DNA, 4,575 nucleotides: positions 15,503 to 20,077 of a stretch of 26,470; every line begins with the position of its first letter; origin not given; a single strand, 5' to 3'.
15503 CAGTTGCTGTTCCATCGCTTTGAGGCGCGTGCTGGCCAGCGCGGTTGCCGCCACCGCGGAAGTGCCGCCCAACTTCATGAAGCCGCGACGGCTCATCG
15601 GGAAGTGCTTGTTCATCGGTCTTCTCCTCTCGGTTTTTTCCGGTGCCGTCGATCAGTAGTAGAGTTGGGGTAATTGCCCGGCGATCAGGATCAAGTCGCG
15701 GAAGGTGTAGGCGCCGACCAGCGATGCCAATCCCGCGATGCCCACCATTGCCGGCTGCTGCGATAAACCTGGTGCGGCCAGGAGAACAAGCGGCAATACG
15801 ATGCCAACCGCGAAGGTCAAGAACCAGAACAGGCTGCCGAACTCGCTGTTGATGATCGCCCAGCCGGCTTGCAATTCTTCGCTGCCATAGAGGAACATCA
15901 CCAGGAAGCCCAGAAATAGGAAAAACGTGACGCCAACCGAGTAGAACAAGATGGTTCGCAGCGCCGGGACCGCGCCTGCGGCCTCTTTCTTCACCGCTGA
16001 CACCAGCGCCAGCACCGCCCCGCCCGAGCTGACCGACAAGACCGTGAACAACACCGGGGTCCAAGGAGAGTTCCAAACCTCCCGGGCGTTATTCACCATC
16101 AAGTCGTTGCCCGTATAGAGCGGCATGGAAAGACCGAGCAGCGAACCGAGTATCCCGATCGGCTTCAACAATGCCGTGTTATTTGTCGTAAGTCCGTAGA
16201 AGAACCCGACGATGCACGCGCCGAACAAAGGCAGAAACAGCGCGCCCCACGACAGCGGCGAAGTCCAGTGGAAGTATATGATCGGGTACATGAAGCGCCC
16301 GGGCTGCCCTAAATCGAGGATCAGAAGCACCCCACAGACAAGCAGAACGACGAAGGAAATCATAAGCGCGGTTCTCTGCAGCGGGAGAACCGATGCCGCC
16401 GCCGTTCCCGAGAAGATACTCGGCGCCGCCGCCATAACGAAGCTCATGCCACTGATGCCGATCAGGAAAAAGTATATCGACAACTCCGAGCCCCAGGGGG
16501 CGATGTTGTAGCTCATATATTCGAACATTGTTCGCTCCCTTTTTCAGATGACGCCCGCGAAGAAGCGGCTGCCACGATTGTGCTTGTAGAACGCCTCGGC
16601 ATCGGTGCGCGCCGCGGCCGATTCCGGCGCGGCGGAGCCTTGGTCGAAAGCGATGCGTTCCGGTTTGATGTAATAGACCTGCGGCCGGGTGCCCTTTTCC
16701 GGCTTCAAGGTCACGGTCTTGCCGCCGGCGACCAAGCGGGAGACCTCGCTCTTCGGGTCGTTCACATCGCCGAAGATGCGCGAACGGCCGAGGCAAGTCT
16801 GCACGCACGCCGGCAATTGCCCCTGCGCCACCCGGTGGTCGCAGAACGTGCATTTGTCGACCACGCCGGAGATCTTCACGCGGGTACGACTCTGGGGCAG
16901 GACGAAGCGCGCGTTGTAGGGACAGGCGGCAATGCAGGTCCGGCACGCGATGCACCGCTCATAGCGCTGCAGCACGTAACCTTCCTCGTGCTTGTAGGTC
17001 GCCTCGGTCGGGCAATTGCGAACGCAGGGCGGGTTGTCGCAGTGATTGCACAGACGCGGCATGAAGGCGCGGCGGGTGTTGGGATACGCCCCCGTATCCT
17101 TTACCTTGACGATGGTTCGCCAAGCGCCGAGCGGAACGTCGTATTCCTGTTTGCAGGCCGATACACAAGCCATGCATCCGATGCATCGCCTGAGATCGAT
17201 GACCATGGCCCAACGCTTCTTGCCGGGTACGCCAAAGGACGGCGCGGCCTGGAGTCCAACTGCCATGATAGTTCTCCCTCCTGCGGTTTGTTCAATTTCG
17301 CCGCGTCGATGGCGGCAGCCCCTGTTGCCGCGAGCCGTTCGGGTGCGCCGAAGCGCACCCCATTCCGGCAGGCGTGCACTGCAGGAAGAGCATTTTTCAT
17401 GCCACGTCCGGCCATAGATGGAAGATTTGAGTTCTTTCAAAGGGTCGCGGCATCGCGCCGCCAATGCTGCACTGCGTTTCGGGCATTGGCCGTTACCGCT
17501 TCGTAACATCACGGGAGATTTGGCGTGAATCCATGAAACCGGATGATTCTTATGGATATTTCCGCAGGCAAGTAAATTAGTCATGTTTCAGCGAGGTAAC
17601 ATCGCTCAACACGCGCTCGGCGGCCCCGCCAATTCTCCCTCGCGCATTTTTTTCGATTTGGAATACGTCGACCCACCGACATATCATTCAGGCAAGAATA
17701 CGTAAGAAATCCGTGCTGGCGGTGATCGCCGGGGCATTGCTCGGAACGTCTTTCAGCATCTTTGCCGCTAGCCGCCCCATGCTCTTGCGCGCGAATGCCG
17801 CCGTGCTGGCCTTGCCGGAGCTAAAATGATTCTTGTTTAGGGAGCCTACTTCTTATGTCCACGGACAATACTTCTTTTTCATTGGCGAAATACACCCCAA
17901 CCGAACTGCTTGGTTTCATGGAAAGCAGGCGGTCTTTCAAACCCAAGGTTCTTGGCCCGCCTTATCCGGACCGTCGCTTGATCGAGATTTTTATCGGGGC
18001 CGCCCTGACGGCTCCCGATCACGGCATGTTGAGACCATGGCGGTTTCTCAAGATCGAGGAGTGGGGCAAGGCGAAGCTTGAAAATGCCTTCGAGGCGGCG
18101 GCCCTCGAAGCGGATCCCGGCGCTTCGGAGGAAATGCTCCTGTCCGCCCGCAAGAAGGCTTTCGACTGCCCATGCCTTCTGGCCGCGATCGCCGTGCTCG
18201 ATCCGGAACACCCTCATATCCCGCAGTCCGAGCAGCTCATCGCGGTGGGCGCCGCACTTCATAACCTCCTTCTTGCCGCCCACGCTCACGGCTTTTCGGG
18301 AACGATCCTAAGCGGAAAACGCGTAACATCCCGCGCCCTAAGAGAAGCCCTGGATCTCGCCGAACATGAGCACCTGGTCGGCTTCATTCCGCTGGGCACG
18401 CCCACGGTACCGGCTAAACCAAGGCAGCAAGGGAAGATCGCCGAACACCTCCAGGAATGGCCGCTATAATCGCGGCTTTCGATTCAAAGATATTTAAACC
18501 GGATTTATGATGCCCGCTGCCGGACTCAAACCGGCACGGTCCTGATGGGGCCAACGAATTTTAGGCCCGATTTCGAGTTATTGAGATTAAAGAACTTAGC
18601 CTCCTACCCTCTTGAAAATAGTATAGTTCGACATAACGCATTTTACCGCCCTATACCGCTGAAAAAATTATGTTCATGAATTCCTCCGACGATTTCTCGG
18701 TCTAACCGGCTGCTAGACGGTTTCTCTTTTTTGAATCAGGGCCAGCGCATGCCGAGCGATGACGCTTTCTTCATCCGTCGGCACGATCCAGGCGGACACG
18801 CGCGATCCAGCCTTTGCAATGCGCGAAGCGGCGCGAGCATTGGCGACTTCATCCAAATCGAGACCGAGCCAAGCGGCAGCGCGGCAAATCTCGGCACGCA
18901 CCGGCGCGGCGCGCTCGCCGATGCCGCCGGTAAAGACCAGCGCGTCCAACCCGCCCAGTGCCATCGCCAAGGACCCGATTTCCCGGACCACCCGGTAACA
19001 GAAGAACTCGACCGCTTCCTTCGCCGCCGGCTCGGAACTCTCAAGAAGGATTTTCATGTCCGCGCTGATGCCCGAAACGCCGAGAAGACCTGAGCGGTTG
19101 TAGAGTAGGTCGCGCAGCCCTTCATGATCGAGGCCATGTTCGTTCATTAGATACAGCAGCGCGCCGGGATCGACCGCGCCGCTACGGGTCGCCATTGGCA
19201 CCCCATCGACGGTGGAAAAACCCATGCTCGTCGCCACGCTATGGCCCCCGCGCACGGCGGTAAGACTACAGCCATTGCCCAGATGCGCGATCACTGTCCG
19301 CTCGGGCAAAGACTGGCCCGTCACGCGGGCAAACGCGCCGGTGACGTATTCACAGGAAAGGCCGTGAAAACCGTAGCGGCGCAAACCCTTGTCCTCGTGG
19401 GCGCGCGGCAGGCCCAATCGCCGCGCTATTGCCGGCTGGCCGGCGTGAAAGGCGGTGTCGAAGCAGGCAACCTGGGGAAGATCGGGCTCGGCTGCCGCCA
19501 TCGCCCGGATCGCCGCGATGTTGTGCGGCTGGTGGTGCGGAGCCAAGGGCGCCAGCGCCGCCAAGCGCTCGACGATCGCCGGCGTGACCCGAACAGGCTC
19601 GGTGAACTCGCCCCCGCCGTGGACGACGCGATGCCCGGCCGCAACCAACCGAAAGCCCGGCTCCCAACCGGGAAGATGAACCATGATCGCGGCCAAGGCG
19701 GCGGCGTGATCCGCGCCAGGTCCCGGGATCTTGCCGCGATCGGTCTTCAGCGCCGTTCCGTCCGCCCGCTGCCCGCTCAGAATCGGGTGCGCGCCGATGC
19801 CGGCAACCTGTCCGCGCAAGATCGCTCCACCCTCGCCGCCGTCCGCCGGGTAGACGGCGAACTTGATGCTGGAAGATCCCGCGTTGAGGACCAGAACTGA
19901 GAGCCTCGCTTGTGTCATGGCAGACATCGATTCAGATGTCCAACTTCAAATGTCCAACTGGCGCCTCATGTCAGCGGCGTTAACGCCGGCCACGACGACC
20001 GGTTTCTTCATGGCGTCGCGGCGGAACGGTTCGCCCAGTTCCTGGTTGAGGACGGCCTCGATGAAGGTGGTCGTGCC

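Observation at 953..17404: Apparent 17-gene sigma54 operon for an unassigned periplasmic molybdoenzyme respiratory system, with its own oxyanion sensor and an unusual accessory set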

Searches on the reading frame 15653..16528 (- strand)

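Call 5: search_protein_families(library=pfam, proteins=[window:15653-16528:-], max_evalue=0.01)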
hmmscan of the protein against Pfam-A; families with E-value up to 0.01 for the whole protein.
window:15653-16528:- (291 aa): 1 family
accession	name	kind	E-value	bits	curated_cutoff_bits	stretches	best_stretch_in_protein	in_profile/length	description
PF03916.19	NrfD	-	2.5e-33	116.5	25.8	1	7-286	6-310/313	Polysulphide reductase, NrfD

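Call 6: search_protein_families(library=ncbifam, proteins=[window:15653-16528:-], max_evalue=0.001)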
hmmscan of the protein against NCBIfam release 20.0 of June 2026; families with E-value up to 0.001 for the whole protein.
window:15653-16528:- (291 aa): 2 families
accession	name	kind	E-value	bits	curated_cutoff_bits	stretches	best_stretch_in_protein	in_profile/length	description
NF011568.0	PRK14992.1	equivalog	7.6e-17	61.7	314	1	17-285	24-289/341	tetrathionate reductase subunit TtrC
TIGR03148.1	cyt_nit_nrfD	equivalog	1.1e-16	61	347.6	2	121-286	141-313/316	cytochrome c nitrite reductase subunit NrfD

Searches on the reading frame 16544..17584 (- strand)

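Call 5: search_protein_families(library=pfam, proteins=[window:16544-17584:-], max_evalue=0.01)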
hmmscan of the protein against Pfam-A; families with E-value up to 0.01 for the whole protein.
window:16544-17584:- (346 aa): 9 families
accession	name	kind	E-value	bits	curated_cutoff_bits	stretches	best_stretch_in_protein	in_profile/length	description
PF13247.11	Fer4_11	-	3.9e-22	78.8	26.2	1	173-273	4-99/100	4Fe-4S dicluster domain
PF12838.12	Fer4_7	-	3e-10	40.9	27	2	133-195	1-52/52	4Fe-4S dicluster domain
PF00037.32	Fer4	-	8.1e-09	35.4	21.1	2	208-225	5-22/24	4Fe-4S binding domain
PF12797.12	Fer4_2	-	1.1e-08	34.9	24.5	2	125-145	1-21/22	4Fe-4S binding domain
PF13237.11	Fer4_10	-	3.3e-08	33.8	25.5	3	175-222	5-53/53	4Fe-4S dicluster domain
PF13187.11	Fer4_9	-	1.6e-07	31.6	27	1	179-225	2-51/52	4Fe-4S dicluster domain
PF12837.12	Fer4_6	-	3.8e-06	27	25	2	208-225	6-23/24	4Fe-4S binding domain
PF12800.12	Fer4_4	-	0.00011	22.7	24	2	209-224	2-17/17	4Fe-4S binding domain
PF25160.1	LdpA_Fe-S-bd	-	0.0083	16.3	27.6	0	182-224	5-41/49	LdpA Fe-S cluster-binding domain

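Call 6: search_protein_families(library=ncbifam, proteins=[window:16544-17584:-], max_evalue=0.001)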
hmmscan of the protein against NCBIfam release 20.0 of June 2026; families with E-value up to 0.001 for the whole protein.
window:16544-17584:- (346 aa): 44 families (the best 25 are shown)
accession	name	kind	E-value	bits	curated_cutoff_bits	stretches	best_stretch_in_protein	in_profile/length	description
NF045797.1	DsrO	equivalog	2.7e-60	203.7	200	1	118-306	37-234/235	sulfate reduction electron transfer complex DsrMKJOP subunit DsrO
NF011569.0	PRK14993.1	equivalog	9.8e-60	202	416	1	122-307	41-223/244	tetrathionate reductase subunit TtrB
NF041715.1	arsenate_red_ArrB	equivalog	9.7e-53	179.1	450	2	124-225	2-103/233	arsenate respiratory reductase iron-sulfur subunit ArrB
TIGR03149.1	cyt_nit_nrfC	equivalog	3e-49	167.4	377.6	1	121-307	35-217/225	cytochrome c nitrite reductase Fe-S protein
TIGR03478.1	DMSO_red_II_bet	subfamily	5.9e-38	130.6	480.7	2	163-309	115-256/321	DMSO reductase family type II enzyme, iron-sulfur subunit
NF041782.1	mnquin_red_QrcC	equivalog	1.6e-35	122.9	400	1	125-307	1-226/239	menaquinone reductase iron-sulfur cluster-binding subunit QrcC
NF042979.1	EthbenzDh_ebdB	equivalog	5.1e-32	111.1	740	1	163-309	137-278/354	ethylbenzene dehydrogenase subunit beta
TIGR02951.1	DMSO_dmsB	equivalog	8e-32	110.5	214.1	1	127-278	4-157/161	DMSO/selenate family reductase complex B subunit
NF038355.1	FDH3_beta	equivalog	2.4e-26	92.9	240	1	127-274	5-164/180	formate dehydrogenase FDH3 subunit beta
NF008134.0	PRK10882.1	equivalog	4.8e-23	81.7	263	1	121-286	35-220/329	hydrogenase 2 operon protein HybA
TIGR01660.1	narH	equivalog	9e-22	77.1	524.05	1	164-273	168-271/492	nitrate reductase subunit beta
NF045715.1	sulf_resp_HmcB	equivalog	1.6e-21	76.7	420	1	124-276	36-200/307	sulfate respiration complex iron-sulfur protein HmcB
TIGR01582.1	FDH-beta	equivalog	4.1e-20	72.1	334.7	1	178-287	92-195/283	formate dehydrogenase subunit beta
NF009408.0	PRK12769.1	equivalog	4.1e-16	58.2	1003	1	128-265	6-138/659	formate-dependent uric acid utilization protein AegA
NF007658.0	PRK10330.1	equivalog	4e-13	49.2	260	1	178-271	57-154/181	electron transport protein HydN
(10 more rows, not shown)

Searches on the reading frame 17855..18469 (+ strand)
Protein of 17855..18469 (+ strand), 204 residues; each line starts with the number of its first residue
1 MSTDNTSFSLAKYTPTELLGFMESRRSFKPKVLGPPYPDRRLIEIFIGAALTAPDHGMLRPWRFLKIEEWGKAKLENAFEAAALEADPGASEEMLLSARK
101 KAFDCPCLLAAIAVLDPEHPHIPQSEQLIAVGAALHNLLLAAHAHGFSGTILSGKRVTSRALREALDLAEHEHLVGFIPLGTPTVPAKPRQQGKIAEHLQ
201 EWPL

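Call 31: search_protein_families(library=pfam, proteins=[window:17855-18469:+], max_evalue=0.001)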
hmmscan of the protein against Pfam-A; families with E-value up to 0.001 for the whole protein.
window:17855-18469:+ (204 aa): 1 family
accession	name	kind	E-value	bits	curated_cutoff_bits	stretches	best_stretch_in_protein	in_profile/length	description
PF00881.29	Nitroreductase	-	1.9e-18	67.7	23.5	1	23-181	2-166/167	Nitroreductase family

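Call 106: search_protein_families(library=ncbifam, proteins=[window:17855-18469:+], max_evalue=1e-10)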
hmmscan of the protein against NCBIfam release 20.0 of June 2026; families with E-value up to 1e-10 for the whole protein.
window:17855-18469:+ (204 aa): 1 family
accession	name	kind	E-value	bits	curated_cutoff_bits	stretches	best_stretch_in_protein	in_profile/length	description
NF008088.0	PRK10828.1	equivalog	2.9e-28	98.7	183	1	24-187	9-167/183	NAD(P)H nitroreductase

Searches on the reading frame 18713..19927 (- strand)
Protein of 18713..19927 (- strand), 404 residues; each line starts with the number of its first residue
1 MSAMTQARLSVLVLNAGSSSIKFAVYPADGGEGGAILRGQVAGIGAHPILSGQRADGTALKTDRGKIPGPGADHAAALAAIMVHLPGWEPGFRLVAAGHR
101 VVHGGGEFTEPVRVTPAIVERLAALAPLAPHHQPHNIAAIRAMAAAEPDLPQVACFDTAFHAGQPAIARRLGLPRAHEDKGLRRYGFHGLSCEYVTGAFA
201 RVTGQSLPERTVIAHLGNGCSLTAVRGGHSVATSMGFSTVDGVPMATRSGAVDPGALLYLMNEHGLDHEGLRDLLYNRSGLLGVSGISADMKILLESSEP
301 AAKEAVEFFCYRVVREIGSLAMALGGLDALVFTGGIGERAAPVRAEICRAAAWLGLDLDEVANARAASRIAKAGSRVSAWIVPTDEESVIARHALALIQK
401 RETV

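Call 31: search_protein_families(library=pfam, proteins=[window:18713-19927:-], max_evalue=0.001)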
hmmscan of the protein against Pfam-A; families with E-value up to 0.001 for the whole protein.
window:18713-19927:- (404 aa): 1 family
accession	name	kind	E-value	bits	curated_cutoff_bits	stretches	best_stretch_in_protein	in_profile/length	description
PF00871.23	Acetate_kinase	-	7.1e-96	321.7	22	1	11-392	2-392/392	Acetokinase family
